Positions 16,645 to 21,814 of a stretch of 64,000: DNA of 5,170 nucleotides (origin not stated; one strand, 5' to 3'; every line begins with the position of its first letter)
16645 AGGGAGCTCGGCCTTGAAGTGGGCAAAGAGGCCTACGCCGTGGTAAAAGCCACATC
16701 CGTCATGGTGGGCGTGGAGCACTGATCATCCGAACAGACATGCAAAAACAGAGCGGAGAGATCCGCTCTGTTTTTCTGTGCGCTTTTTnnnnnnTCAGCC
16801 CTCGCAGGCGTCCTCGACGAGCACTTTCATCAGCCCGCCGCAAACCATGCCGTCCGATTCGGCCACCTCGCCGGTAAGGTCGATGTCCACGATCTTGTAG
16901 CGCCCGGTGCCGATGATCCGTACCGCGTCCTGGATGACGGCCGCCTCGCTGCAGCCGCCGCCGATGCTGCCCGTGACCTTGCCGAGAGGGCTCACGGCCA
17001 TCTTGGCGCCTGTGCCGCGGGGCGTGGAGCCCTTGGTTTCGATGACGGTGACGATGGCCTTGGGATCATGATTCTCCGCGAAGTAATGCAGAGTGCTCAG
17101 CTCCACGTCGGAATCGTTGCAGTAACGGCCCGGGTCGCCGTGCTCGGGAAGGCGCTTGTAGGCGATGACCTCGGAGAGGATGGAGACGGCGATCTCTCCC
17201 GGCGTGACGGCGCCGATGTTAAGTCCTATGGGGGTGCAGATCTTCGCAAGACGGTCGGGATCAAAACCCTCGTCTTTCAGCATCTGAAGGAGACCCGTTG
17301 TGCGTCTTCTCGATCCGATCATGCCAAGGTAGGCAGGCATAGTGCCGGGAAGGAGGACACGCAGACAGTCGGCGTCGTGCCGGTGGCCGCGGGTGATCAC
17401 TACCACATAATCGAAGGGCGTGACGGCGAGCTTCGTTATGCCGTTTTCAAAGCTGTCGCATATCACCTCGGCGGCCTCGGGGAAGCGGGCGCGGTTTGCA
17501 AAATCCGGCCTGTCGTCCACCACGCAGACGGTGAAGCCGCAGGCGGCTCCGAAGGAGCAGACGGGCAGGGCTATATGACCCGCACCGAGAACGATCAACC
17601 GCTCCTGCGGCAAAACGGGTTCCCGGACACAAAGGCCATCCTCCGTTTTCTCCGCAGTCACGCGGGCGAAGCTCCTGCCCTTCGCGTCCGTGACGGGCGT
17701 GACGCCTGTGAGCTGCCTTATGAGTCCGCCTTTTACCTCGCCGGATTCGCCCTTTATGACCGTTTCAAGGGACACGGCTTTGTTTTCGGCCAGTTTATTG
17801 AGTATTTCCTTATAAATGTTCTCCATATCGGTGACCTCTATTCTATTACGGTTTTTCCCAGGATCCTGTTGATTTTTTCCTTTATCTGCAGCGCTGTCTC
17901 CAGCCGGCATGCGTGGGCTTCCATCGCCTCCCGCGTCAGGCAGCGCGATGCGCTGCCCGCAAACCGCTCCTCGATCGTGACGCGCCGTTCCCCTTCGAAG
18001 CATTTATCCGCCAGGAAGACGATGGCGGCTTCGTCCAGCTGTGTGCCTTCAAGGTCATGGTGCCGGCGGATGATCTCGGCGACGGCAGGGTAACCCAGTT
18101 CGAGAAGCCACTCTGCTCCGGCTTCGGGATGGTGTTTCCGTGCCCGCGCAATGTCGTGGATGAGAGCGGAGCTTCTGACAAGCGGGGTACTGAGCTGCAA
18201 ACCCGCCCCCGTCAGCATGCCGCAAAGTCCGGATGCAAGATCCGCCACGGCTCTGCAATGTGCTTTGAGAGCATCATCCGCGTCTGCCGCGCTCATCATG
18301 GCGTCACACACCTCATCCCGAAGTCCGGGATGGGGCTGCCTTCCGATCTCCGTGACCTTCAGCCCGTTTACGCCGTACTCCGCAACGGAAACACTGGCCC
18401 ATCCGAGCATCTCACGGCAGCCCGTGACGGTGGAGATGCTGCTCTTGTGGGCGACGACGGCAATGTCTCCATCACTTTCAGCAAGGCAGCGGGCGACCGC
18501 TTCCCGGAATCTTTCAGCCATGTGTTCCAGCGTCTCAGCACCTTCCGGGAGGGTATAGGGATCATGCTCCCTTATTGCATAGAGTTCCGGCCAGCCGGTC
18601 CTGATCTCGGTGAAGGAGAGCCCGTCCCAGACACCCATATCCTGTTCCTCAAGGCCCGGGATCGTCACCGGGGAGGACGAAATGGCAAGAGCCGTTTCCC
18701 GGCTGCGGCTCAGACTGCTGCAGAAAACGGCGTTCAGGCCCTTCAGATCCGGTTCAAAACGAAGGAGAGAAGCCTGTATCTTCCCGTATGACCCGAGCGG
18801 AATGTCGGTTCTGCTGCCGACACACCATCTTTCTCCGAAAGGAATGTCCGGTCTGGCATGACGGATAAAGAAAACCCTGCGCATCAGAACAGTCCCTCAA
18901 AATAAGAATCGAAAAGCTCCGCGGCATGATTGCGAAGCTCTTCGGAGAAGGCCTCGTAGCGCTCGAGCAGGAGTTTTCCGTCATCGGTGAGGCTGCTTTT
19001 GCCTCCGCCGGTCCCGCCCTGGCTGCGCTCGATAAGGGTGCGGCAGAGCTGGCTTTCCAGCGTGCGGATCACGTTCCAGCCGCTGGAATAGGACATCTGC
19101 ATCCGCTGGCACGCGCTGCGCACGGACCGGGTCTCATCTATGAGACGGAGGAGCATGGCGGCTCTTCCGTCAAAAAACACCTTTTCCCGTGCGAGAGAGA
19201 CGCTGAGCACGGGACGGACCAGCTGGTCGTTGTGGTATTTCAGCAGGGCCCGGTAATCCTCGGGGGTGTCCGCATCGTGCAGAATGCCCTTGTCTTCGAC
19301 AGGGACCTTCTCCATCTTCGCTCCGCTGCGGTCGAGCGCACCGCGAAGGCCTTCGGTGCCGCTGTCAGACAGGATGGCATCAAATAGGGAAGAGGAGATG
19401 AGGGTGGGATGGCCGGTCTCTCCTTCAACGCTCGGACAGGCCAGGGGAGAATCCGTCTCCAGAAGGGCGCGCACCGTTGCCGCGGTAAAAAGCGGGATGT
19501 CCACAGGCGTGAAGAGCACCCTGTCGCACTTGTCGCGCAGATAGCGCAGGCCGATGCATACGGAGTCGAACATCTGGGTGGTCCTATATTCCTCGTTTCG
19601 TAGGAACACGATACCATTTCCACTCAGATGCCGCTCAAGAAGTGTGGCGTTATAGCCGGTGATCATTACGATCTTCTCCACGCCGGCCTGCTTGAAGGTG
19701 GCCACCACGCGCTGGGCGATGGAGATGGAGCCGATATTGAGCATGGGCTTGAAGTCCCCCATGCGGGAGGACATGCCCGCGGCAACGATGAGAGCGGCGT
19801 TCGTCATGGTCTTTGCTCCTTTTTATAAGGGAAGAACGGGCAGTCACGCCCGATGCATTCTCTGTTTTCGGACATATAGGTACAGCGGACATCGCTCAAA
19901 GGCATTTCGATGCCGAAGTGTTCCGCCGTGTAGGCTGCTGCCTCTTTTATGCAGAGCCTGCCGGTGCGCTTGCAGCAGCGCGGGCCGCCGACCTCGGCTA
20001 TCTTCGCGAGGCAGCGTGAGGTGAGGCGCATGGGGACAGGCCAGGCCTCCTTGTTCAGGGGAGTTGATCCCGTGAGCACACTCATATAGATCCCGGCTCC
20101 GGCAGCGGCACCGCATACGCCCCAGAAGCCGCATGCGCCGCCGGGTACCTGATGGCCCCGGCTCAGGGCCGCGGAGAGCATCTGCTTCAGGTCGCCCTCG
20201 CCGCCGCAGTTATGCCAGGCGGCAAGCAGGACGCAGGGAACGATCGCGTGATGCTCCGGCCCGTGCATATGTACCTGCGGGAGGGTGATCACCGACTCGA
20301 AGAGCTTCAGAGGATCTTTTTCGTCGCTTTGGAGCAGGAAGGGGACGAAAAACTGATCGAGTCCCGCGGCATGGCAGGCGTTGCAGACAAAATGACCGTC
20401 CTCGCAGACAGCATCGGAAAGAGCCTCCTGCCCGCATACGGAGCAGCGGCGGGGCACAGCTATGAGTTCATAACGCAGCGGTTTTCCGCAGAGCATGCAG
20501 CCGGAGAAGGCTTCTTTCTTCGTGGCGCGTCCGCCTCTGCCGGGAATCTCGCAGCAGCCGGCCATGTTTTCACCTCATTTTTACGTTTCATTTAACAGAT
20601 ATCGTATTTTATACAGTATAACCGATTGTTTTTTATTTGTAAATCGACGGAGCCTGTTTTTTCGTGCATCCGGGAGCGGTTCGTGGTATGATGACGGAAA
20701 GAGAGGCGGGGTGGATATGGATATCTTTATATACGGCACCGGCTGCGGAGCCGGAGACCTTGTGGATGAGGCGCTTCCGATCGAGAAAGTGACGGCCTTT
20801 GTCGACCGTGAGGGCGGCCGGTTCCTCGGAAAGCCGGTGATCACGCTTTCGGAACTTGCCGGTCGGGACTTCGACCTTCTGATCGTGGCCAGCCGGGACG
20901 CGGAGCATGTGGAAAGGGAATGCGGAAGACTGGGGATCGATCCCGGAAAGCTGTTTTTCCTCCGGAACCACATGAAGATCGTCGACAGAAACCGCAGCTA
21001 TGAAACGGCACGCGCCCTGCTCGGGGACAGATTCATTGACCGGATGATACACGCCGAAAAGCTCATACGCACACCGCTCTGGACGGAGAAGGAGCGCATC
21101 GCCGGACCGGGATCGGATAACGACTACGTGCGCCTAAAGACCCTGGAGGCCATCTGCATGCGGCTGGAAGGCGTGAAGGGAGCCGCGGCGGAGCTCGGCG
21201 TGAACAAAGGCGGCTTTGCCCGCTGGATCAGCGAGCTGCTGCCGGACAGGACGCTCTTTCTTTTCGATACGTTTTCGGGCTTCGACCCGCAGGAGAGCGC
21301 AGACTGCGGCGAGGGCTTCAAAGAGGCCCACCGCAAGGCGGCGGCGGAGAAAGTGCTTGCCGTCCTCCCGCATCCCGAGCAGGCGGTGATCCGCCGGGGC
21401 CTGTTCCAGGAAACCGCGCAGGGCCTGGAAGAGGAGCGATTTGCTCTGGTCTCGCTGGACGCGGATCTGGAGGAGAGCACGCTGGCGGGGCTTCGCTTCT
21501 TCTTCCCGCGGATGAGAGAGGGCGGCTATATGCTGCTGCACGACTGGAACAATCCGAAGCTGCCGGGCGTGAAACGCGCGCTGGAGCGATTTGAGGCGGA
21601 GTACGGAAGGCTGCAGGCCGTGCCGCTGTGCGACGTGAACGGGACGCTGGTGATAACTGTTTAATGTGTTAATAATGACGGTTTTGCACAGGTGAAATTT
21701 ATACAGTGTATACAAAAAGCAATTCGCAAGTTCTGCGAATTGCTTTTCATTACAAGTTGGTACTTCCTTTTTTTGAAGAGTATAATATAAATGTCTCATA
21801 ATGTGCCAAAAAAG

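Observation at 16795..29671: MOP-type aldehyde oxidoreductase embedded in a 12-gene accessory module whose biochemistry is not established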

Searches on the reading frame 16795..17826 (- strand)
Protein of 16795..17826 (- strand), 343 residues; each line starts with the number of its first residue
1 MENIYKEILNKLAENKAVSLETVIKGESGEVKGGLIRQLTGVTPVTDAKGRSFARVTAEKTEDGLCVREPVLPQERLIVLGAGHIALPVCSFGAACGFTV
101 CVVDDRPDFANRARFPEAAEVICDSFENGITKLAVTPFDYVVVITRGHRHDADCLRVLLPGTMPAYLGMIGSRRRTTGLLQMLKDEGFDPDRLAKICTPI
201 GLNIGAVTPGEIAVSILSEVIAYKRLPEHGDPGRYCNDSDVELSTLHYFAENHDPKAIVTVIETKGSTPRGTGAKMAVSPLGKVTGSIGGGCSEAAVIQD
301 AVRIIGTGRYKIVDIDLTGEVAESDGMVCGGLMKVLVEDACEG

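Call 4: search_protein_families(library=pfam, proteins=[window:16795-17826:-], max_evalue=0.01)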
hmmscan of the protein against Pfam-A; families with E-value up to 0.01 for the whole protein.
window:16795-17826:- (343 aa): 3 families
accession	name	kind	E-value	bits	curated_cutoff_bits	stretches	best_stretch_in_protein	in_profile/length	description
PF13478.12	XdhC_C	-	2.2e-40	138.5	29.7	1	77-220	1-125/125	XdhC Rossmann domain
PF02625.21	XdhC_CoxI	-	3.4e-22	78.6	24.3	1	251-315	3-67/68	XdhC and CoxI family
PF07992.20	Pyr_redox_2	-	0.0028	17.6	26.1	1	67-128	136-195/291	Pyridine nucleotide-disulphide oxidoreductase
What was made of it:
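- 16795..17826 (-): XdhC-family Moco chaperone, circularly permuted (Rossmann domain before the XdhC_CoxI domain). Pfam XdhC_C at 77-220 and XdhC_CoxI at 251-315 (call 4).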

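Call 18: search_protein_families(library=ncbifam, proteins=[window:16795-17826:-], max_evalue=0.001)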
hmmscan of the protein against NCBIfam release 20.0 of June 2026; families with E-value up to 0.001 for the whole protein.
window:16795-17826:- (343 aa): 2 families
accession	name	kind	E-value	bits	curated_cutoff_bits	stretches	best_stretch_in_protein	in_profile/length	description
NF045664.1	XdhC_rel_AOR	equivalog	9.4e-80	268.5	350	2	50-224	170-344/346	XdhC family aldehyde oxidoreductase maturation factor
TIGR02964.1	xanthine_xdhC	equivalog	2.8e-31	108.9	161.6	2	72-221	98-246/246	xanthine dehydrogenase accessory protein XdhC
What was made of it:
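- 16795..17826 (-): NF045664 scores 268 bits, below its 350 cutoff, and matches only the second half of the profile (call 18).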

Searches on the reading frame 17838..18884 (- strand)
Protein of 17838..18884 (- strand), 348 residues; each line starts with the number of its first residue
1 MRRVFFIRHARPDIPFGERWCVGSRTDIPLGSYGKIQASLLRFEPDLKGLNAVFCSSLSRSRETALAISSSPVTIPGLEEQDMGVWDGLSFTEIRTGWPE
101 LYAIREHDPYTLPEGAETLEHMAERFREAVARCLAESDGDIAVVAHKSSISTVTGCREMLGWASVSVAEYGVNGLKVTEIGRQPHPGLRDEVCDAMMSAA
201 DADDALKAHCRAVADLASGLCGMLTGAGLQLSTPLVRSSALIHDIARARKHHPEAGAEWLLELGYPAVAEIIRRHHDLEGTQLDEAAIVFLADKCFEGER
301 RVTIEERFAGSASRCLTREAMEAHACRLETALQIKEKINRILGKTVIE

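Call 4: search_protein_families(library=pfam, proteins=[window:17838-18884:-], max_evalue=0.01)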
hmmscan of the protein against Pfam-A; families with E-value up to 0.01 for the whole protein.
window:17838-18884:- (348 aa): 2 families
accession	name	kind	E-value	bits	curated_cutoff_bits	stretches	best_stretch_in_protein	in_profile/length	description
PF00300.27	His_Phos_1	-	5.5e-26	91.9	21.7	1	4-154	1-155/194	Histidine phosphatase superfamily (branch 1)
PF01966.28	HD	-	1.7e-10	41.7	22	1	208-295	3-113/116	HD domain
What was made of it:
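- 17838..18884 (-): Histidine phosphatase (CobC-like) fused to an HD phosphohydrolase domain. Pfam His_Phos_1 and HD (call 4).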

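Call 18: search_protein_families(library=ncbifam, proteins=[window:17838-18884:-], max_evalue=0.001)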
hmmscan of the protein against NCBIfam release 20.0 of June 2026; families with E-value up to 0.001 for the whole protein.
window:17838-18884:- (348 aa): 11 families
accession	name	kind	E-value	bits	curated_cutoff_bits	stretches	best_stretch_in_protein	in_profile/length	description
NF045665.1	NTPtran_DVU1551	equivalog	3.4e-36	125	315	1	189-342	200-358/359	DVU_1551 family NTP transferase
TIGR03162.1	ribazole_cobC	equivalog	7.5e-23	80.9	162.9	1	4-153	1-151/176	alpha-ribazole phosphatase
NF005567.0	PRK07238.1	equivalog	1.9e-15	57.1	326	1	3-153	179-333/378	bifunctional RNase H/acid phosphatase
TIGR00295.1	TIGR00295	hypoth_equivalog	1.2e-08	34.8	172.35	1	198-294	6-105/164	TIGR00295 family protein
NF045917.1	PhserinePhPspA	equivalog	2.2e-08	34.1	350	1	1-152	1-156/211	phosphoserine phosphatase PspA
NF011580.0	PRK15004.1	equivalog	2e-07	31.2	250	1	3-153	2-156/203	adenosylcobalamin/alpha-ribazole phosphatase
TIGR03848.1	MSMEG_4193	subfamily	2.3e-06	27.2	203.85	1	4-136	2-136/204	MSMEG_4193 family putative phosphomutase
NF002901.0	PRK03482.1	equivalog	3.4e-06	26.8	261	1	1-147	1-151/215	2,3-diphosphoglycerate-dependent phosphoglycerate mutase GpmB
TIGR00277.1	HDIG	domain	1.8e-05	24.5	27.6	1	208-276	7-82/84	HDIG domain-containing metalloprotein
NF009993.0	PRK13462.1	equivalog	0.00033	20.4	226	1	3-150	7-151/203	acid phosphatase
NF009343.0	PRK12703.1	equivalog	0.00084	18.3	434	0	191-316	173-293/339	tRNA (cytidine(56)-2'-O)-methyltransferase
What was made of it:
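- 17838..18884 (-): The HD half matches positions 200-358 of the DVU_1551 profile (call 18).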

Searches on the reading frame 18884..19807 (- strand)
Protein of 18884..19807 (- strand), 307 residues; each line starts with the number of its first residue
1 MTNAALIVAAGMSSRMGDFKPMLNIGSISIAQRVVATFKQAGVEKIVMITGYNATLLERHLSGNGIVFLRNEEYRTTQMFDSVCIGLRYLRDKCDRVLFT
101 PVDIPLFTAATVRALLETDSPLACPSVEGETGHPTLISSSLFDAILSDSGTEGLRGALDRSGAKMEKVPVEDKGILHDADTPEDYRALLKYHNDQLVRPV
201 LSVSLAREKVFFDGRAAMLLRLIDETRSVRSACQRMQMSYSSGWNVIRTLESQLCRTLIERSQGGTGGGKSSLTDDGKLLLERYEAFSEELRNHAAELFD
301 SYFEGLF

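Call 4: search_protein_families(library=pfam, proteins=[window:18884-19807:-], max_evalue=0.01)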
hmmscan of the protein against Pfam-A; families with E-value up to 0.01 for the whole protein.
window:18884-19807:- (307 aa): 2 families
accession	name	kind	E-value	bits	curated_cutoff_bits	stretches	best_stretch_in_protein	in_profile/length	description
PF12804.13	NTP_transf_3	-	3.6e-30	105.7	27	1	5-160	1-156/160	MobA-like NTP transferase domain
PF00126.33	HTH_1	-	2.8e-07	30.8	26.6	1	220-277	7-59/60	Bacterial regulatory helix-turn-helix protein, lysR family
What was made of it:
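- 18884..19807 (-): MocA-like NTP transferase fused to a ModE-type HTH. Pfam NTP_transf_3 and HTH_1 (call 4).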

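Call 18: search_protein_families(library=ncbifam, proteins=[window:18884-19807:-], max_evalue=0.001)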
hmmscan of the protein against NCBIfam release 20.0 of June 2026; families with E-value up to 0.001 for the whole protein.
window:18884-19807:- (307 aa): 22 families
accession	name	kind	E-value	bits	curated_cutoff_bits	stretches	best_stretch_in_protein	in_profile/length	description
NF045665.1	NTPtran_DVU1551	equivalog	3.2e-60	204.1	315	1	4-195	2-196/359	DVU_1551 family NTP transferase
TIGR03310.1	matur_MocA_YgfJ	equivalog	5e-33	114.7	186.45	1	5-187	2-187/188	molybdenum cofactor cytidylyltransferase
TIGR00637.1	ModE_repress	subfamily_domain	2.6e-16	59.5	98.5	1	213-297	3-87/100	ModE molybdate transport repressor domain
TIGR03202.1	pucB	equivalog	4.3e-12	46.1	235.05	1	5-185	3-192/192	xanthine dehydrogenase accessory protein PucB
NF007957.0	PRK10676.1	equivalog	9e-12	44.7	369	1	207-288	12-93/263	molybdenum-dependent transcriptional regulator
NF010935.0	PRK14355.1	equivalog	3.3e-09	35.9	718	1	3-118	4-120/459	bifunctional UDP-N-acetylglucosamine diphosphorylase/glucosamine-1-phosphate N-acetyltransferase GlmU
NF045782.1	NicBOxredNboR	equivalog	4e-08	33.2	260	1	4-188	10-205/206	nicotine blue oxidoreductase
TIGR01173.1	glmU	equivalog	4.1e-08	32.5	366.85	1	5-119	3-117/452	bifunctional UDP-N-acetylglucosamine diphosphorylase/glucosamine-1-phosphate N-acetyltransferase GlmU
NF010934.1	PRK14354.1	equivalog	1.8e-07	30.1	450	1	5-118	2-114/447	bifunctional UDP-N-acetylglucosamine diphosphorylase/glucosamine-1-phosphate N-acetyltransferase GlmU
NF010940.0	PRK14360.1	equivalog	2.3e-07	29.7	602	1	6-119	5-119/452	bifunctional UDP-N-acetylglucosamine diphosphorylase/glucosamine-1-phosphate N-acetyltransferase GlmU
NF010938.0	PRK14358.1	equivalog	2.4e-06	26.4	500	1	6-118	11-123/481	bifunctional N-acetylglucosamine-1-phosphate uridyltransferase/glucosamine-1-phosphate acetyltransferase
TIGR02665.1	molyb_mobA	equivalog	3.2e-06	27.3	151.85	1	5-136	3-133/186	molybdenum cofactor guanylyltransferase MobA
NF010933.0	PRK14353.1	equivalog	5.6e-06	25.2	505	1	2-118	5-123/453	bifunctional UDP-N-acetylglucosamine diphosphorylase/glucosamine-1-phosphate N-acetyltransferase GlmU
NF010932.0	PRK14352.1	equivalog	1e-05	24.4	611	1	3-118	7-125/488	bifunctional UDP-N-acetylglucosamine diphosphorylase/glucosamine-1-phosphate N-acetyltransferase GlmU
NF002741.0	PRK02726.1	equivalog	1.9e-05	24.4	179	1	4-113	9-112/200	molybdenum cofactor guanylyltransferase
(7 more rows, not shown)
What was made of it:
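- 18884..19807 (-): NF045665 positions 2-196, TIGR03310 at E=5e-33, and the ModE_repress domain (call 18).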

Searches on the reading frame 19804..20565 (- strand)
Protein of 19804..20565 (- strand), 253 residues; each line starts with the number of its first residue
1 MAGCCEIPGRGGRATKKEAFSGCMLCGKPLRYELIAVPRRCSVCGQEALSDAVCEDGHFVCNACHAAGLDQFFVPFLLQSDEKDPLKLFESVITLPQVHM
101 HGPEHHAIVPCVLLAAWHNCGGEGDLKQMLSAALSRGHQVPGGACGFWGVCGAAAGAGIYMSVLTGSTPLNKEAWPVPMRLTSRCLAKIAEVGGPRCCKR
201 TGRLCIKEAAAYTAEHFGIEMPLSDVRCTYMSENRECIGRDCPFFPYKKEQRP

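Call 4: search_protein_families(library=pfam, proteins=[window:19804-20565:-], max_evalue=0.01)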
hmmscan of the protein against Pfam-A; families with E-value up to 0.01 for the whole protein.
window:19804-20565:- (253 aa): 1 family
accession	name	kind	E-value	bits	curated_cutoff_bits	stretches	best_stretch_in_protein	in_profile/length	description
PF18978.5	DUF5714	-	1e-63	214.4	26.2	1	77-245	5-173/173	Family of unknown function (DUF5714)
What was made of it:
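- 19804..20565 (-): DUF5714 Cys-rich protein (MbdU-related). A lineage-specific accessory. Pfam DUF5714, 214 bits (call 4).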

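Call 18: search_protein_families(library=ncbifam, proteins=[window:19804-20565:-], max_evalue=0.001)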
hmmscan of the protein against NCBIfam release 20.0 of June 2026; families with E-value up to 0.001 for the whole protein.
window:19804-20565:- (253 aa): 1 family
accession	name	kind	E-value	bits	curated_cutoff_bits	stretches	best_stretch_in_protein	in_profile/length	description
NF045648.2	2X_seleno_MbdU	exception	1.4e-42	146.2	600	1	14-248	32-269/468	metal-binding double selenoprotein MbdU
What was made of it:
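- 19804..20565 (-): Partial match to NF045648 MbdU (call 18).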

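Call 34: search_solved_structures(query=window:19804-20565:-, max_evalue=1)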
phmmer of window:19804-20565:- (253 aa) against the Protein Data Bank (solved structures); distinct sequences matched with E-value up to 1: 1.
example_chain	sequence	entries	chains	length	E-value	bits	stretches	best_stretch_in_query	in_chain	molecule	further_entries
5gm6_a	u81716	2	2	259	0.05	16.2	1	28-76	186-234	Pre-mRNA-splicing factor CWC24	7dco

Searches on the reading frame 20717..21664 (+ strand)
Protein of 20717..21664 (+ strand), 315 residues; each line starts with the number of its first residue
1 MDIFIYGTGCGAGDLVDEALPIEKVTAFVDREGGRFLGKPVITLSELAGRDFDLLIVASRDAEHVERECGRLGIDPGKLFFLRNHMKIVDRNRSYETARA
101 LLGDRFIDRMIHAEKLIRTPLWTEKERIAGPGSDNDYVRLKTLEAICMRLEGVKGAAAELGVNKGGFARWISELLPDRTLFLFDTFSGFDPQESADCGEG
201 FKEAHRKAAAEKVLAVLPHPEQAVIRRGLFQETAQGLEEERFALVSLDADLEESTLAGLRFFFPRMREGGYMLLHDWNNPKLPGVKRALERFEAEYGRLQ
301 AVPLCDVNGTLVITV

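Call 4: search_protein_families(library=pfam, proteins=[window:20717-21664:+], max_evalue=0.01)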
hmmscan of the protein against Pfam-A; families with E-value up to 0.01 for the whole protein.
window:20717-21664:+ (315 aa): 2 families
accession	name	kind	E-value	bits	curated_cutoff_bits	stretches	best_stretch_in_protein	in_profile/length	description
PF05711.17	TylF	-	1e-15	58.1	23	1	139-298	75-248/264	Macrocin-O-methyltransferase (TylF)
PF13578.12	Methyltransf_24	-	2.5e-10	41.6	26.3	1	159-277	2-105/105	Methyltransferase domain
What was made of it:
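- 20717..21664 (+): TylF-like SAM methyltransferase. Lineage-specific (Clostridia only). Pfam TylF at 58 bits and Methyltransf_24 (call 4).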

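Call 18: search_protein_families(library=ncbifam, proteins=[window:20717-21664:+], max_evalue=0.001)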
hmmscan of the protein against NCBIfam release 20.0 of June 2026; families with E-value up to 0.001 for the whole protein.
window:20717-21664:+ (315 aa): 0 families

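Call 73: search_protein_families(library=ncbifam, proteins=[window:20717-21664:+], max_evalue=0.00001)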
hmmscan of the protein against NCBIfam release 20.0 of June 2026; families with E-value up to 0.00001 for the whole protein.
window:20717-21664:+ (315 aa): 0 families
